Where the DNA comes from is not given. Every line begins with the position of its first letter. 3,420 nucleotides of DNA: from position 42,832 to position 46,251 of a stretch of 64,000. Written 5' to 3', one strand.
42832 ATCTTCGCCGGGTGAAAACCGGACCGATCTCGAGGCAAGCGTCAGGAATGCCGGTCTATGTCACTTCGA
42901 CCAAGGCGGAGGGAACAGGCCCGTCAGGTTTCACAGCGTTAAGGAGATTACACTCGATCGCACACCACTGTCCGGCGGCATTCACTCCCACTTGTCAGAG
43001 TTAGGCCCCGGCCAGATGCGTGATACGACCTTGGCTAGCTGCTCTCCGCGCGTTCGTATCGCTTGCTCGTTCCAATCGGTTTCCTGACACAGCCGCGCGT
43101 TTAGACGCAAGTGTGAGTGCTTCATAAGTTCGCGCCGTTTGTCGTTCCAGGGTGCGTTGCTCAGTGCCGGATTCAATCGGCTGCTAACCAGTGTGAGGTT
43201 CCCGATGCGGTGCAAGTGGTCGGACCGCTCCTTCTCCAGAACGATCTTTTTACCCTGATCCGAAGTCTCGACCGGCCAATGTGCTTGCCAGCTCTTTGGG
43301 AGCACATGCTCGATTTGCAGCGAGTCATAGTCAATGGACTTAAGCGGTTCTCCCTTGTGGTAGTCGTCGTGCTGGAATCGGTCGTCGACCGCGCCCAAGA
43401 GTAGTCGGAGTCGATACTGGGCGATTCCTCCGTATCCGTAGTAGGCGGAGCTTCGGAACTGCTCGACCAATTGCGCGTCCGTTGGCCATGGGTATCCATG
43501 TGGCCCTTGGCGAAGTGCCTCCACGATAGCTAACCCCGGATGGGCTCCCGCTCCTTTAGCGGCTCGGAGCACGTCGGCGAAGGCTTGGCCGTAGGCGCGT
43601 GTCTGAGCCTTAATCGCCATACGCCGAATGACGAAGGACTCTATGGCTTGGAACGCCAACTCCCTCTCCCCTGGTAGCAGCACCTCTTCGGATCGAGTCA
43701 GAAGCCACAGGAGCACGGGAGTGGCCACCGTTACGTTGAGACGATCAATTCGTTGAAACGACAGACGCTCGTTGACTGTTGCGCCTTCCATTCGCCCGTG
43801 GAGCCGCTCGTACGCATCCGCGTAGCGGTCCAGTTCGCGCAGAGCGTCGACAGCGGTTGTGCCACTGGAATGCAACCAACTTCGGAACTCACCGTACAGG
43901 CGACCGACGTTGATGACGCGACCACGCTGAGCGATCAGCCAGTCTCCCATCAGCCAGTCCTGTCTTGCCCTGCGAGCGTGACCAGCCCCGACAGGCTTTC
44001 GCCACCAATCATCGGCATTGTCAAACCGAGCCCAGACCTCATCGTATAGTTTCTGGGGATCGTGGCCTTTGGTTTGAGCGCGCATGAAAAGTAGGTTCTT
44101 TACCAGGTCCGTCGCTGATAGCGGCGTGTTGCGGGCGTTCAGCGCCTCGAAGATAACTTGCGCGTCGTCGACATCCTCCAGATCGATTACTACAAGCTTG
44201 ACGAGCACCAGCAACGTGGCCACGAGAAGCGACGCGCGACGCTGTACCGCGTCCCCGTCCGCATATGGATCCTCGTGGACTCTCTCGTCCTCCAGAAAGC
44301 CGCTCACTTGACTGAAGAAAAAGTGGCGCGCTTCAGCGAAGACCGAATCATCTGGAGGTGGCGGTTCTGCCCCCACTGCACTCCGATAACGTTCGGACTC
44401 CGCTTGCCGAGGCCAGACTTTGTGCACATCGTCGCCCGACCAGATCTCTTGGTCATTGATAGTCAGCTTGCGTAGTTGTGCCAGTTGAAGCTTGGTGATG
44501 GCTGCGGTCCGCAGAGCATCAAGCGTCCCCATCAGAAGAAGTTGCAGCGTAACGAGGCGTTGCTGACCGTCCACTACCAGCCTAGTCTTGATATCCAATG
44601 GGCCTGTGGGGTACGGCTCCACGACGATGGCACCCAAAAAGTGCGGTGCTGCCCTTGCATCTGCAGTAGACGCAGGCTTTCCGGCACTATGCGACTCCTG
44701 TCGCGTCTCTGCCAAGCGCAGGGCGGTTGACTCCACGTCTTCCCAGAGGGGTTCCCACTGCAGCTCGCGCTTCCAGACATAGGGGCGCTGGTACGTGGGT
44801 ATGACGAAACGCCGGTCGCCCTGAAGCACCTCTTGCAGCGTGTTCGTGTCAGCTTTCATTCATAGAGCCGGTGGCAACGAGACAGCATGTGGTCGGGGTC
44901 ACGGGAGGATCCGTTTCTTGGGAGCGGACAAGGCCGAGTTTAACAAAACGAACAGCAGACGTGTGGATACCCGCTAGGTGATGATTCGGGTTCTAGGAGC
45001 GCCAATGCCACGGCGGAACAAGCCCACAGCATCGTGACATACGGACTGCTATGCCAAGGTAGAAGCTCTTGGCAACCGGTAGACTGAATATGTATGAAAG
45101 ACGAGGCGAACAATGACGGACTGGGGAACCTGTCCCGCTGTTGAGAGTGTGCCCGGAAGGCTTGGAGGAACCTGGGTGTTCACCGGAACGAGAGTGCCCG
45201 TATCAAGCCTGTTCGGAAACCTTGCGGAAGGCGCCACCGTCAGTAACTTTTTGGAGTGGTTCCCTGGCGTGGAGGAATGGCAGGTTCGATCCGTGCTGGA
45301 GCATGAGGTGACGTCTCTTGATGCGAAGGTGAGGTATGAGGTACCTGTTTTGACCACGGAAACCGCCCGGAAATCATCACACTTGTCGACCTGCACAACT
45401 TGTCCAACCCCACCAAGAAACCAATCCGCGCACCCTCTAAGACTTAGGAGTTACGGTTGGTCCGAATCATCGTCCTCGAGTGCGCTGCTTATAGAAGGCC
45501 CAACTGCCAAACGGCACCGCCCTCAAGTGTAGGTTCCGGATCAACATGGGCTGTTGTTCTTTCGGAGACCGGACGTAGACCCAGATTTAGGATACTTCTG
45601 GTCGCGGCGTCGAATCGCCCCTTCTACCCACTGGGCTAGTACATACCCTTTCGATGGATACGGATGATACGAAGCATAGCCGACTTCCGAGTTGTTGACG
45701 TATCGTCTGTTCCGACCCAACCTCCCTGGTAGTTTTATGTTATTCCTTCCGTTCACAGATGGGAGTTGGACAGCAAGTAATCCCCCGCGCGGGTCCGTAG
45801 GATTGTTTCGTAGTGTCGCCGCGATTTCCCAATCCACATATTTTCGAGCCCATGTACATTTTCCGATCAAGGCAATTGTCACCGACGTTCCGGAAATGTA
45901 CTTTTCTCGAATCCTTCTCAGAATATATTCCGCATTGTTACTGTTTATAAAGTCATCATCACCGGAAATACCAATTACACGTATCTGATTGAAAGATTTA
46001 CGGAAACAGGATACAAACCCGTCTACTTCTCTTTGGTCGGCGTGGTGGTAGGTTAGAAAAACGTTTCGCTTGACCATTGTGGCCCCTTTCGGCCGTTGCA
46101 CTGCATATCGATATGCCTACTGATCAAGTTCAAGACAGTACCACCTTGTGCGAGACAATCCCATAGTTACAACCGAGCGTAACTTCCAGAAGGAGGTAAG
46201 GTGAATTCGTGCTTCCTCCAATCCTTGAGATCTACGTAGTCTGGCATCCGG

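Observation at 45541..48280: Thoeris-like nucleotide-signalling locus without a recognisable effector: ThsB-like TIR (low GC) + tandem-TIR protein + standalone SLOG/LOG-fold protein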

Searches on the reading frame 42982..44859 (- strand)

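Call 3: search_protein_families(library=pfam, proteins=[window:42982-44859:-], max_evalue=0.1)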
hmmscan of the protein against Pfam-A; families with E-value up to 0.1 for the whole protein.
window:42982-44859:- (625 aa): 2 families
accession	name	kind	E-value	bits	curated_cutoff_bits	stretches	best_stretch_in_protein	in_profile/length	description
PF03235.19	GmrSD_N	-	3.1e-30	106.2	33.2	1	9-258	2-199/199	GmrSD restriction endonuclease, N-terminal domain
PF07510.16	GmrSD_C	-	2.6e-26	92.6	23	1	458-611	1-138/138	GmrSD restriction endonucleases, C-terminal domain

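Call 4: search_protein_families(library=padloc, proteins=[window:42982-44859:-], max_evalue=0.1)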
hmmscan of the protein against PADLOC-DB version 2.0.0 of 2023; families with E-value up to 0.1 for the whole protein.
window:42982-44859:- (625 aa): 35 families (the best 25 are shown)
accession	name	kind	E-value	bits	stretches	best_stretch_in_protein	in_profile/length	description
PDLC02693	Orf5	-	5.9e-85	284.3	1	10-616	1-542/543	Orf5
PDLC03655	mREase_IV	-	5.1e-63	211.5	2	205-617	203-626/629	Type IV methyl-directed restriction enzyme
PDLC04155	HEC-06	-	1.5e-51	173.6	1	4-617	8-559/562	-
PDLC04157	HEC-06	-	2.4e-51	173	1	4-617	10-556/558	-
PDLC04154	HEC-06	-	5.3e-51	171.9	1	1-616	7-564/569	-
PDLC02700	Orf5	-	7.2e-39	131.9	1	8-616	3-555/555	Orf5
PDLC02687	Orf5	-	2.9e-37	126.7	1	1-600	1-542/543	Orf5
PDLC02695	Orf5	-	2.4e-29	100.2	2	504-615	497-600/601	Orf5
PDLC02691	Orf5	-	8.3e-28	95.3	3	510-616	478-579/579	Orf5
PDLC02702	Orf5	-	1.1e-25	88.5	1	17-617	2-542/543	Orf5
PDLC02692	Orf5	-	2.6e-25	87.1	1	16-616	6-556/558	Orf5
PDLC02701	Orf5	-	6.6e-24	82.3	3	6-116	8-103/596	Orf5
PDLC02686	Orf5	-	1.2e-19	68.3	2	2-259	4-239/566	Orf5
PDLC02792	SspE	-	9.1e-19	65.3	2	3-141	8-134/771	SspE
PDLC02783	SspE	-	3.2e-16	56.7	2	3-136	9-137/793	SspE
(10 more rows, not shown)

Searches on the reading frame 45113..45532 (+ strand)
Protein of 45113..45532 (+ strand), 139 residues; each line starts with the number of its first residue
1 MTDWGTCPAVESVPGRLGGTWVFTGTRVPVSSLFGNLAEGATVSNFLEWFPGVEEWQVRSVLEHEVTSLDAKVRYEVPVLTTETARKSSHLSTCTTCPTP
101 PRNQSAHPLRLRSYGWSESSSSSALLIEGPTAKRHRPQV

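Call 3: search_protein_families(library=pfam, proteins=[window:45113-45532:+], max_evalue=0.1)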
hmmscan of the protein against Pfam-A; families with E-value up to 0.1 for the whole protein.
window:45113-45532:+ (139 aa): 1 family
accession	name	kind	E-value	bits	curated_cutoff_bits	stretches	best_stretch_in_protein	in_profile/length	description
PF04255.20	DUF433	-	4.7e-12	46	23.6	1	11-63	2-54/56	Protein of unknown function (DUF433)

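Call 4: search_protein_families(library=padloc, proteins=[window:45113-45532:+], max_evalue=0.1)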
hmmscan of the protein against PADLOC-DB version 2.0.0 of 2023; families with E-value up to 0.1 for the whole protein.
window:45113-45532:+ (139 aa): 1 family
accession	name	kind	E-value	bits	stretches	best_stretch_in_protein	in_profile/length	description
PDLC03521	REase_II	-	0.015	13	1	60-111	37-86/246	Type II restriction enzyme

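Call 5: search_protein_families(library=ncbifam, proteins=[window:45113-45532:+], max_evalue=0.1)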
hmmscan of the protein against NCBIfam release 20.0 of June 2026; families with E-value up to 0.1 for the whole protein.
window:45113-45532:+ (139 aa): 0 families

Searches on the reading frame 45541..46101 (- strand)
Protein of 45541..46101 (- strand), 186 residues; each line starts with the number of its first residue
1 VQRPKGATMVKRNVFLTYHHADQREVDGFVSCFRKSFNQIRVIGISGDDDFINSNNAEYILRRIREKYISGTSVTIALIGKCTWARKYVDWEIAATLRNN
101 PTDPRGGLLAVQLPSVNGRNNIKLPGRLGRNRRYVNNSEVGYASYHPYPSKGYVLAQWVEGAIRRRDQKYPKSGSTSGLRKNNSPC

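Call 3: search_protein_families(library=pfam, proteins=[window:45541-46101:-], max_evalue=0.1)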
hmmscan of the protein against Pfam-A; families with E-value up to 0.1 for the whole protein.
window:45541-46101:- (186 aa): 2 families
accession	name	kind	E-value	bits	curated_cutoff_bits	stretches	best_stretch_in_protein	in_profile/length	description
PF08937.16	ThsB_TIR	-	7.3e-16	58.8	21.2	1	15-116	1-98/100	Thoeris protein ThsB, TIR-like domain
PF13676.11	TIR_2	-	0.02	15.8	28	1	14-135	1-106/122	TIR domain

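Call 4: search_protein_families(library=padloc, proteins=[window:45541-46101:-], max_evalue=0.1)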
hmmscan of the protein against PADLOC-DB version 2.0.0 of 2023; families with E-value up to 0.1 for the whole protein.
window:45541-46101:- (186 aa): 6 families
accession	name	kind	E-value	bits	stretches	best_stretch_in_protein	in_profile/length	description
PDLC00418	ThsB1|ThsB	-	1.4e-09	36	1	11-97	4-89/155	TIR-like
PDLC00431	ThsB1|ThsB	-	5.4e-09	34.6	1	57-167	48-161/162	TIR-like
PDLC04688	PDC-M50B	-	3.8e-08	31.7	1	11-166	2-159/162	-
PDLC00433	ThsB1|ThsB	-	8.7e-05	20.6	1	37-100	18-88/164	TIR-like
PDLC00428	ThsB1|ThsB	-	0.00015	20.2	1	12-118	3-126/219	TIR-like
PDLC00423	ThsB1|ThsB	-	0.0013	16.4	1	11-93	35-114/190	TIR-like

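Call 5: search_protein_families(library=ncbifam, proteins=[window:45541-46101:-], max_evalue=0.1)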
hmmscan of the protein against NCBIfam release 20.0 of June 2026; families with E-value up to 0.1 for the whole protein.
window:45541-46101:- (186 aa): 0 families

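Call 72: search_solved_structures(query=A3, max_evalue=1)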
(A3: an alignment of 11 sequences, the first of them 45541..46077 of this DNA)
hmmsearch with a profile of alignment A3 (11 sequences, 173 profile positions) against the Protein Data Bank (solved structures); distinct sequences matched with E-value up to 1: 6.
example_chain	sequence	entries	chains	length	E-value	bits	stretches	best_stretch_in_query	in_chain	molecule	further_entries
9b7d_A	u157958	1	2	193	4.7e-30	108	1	3-113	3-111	Putative cyclic ADP-D-ribose synthase ThsB1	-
6lhy_A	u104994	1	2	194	4.8e-30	107.9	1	3-113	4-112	DUF1863 domain-containing protein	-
8wcf_A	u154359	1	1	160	3.6e-12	49.7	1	3-151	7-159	Molecular chaperone Tir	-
8fz9_A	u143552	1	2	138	3.8e-09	39.9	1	4-125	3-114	TIR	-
9vyl_A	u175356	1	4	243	5e-07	33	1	4-110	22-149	Putative cyclic ADP-D-ribose synthase TIR1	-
3exc_X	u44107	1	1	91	0.91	12.6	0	7-79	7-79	Uncharacterized protein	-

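Call 74: search_solved_structures(query=window:45541-46077:-, max_evalue=1, show_alignments=2)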
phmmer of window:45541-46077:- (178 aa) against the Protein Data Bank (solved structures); distinct sequences matched with E-value up to 1: 3.
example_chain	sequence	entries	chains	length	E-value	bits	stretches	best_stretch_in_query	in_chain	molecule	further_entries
9b7d_A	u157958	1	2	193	0.1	15.7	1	5-90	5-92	Putative cyclic ADP-D-ribose synthase ThsB1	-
6lhy_A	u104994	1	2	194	0.11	15.6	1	5-90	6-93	DUF1863 domain-containing protein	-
8fz9_A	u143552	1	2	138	0.93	12.6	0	52-110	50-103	TIR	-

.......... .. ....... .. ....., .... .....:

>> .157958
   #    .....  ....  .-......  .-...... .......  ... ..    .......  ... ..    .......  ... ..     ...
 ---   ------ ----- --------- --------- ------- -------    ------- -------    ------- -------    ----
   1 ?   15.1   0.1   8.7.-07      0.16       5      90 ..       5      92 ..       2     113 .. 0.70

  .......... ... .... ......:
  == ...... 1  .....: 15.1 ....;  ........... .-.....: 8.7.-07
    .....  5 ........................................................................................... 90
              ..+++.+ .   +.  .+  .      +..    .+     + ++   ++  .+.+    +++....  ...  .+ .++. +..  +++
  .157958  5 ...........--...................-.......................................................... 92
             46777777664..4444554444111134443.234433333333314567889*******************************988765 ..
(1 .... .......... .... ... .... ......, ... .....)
